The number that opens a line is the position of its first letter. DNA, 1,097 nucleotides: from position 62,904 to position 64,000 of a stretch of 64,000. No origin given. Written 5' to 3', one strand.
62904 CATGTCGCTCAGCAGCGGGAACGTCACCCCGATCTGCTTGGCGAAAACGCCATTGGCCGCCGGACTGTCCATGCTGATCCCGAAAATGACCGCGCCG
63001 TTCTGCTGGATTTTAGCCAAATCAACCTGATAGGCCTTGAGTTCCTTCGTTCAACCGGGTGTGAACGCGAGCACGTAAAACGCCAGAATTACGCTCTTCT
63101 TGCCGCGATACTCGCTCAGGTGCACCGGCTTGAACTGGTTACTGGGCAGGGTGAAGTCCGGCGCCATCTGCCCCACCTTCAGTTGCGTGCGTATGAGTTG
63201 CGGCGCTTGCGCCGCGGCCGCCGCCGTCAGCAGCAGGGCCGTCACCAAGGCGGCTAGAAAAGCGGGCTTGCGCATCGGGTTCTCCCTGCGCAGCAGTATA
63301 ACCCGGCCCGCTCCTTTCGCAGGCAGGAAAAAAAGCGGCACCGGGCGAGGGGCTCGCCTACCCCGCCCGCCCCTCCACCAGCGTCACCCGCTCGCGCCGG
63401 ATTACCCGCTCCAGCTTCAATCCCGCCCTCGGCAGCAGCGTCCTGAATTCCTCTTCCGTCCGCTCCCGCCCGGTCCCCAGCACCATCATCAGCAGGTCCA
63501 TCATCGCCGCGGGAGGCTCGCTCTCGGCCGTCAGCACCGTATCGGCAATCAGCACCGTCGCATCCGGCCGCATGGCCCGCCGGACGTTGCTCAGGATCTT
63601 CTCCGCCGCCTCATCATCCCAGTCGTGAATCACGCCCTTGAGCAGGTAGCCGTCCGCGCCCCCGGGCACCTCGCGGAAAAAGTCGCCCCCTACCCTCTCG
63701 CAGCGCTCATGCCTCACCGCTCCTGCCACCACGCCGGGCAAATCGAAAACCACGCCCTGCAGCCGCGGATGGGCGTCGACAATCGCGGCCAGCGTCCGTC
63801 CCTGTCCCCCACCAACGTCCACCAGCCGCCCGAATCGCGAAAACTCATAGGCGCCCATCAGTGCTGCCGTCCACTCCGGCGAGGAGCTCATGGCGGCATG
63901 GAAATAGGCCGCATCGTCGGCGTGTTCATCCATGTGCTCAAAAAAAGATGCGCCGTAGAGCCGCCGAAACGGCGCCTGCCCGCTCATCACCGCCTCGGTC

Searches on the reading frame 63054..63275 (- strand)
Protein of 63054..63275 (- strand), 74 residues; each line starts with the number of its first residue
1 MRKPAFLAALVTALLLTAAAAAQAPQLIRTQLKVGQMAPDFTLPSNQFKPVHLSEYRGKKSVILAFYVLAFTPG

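Call 74: find_encoding_contigs(protein=window:63054-63275:-, flank=10000, max_places=3)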
Protein seq(74 aa) (74 aa): 2 contigs read that carry it; 2 places shown.
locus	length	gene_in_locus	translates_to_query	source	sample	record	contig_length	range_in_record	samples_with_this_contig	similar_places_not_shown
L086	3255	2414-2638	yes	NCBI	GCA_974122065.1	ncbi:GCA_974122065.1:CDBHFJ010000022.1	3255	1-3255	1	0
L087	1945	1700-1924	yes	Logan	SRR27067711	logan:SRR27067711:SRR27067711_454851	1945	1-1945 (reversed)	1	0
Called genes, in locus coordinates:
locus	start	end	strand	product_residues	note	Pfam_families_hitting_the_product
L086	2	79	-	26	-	?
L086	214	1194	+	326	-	PF00083:Sugar_tr, PF07690:MFS_1 (faint), PF00083:Sugar_tr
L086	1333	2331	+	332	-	PF08100:Dimerisation, PF00891:Methyltransf_2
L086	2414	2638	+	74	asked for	PF08534:Redoxin (weak), PF00578:AhpC-TSA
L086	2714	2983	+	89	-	PF00578:AhpC-TSA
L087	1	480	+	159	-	?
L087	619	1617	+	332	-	PF08100:Dimerisation, PF00891:Methyltransf_2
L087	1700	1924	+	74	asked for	PF08534:Redoxin (weak), PF00578:AhpC-TSA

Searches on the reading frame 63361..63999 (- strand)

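Call 39: search_protein_families(library=pfam, max_evalue=0.00001, proteins=[window:63361-63999:-])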
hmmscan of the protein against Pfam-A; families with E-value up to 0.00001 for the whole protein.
window:63361-63999:- (213 aa): 1 family
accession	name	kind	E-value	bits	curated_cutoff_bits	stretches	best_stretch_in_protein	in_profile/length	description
PF00891.24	Methyltransf_2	-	6.1e-47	160.1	22.3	1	3-194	7-209/210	O-methyltransferase domain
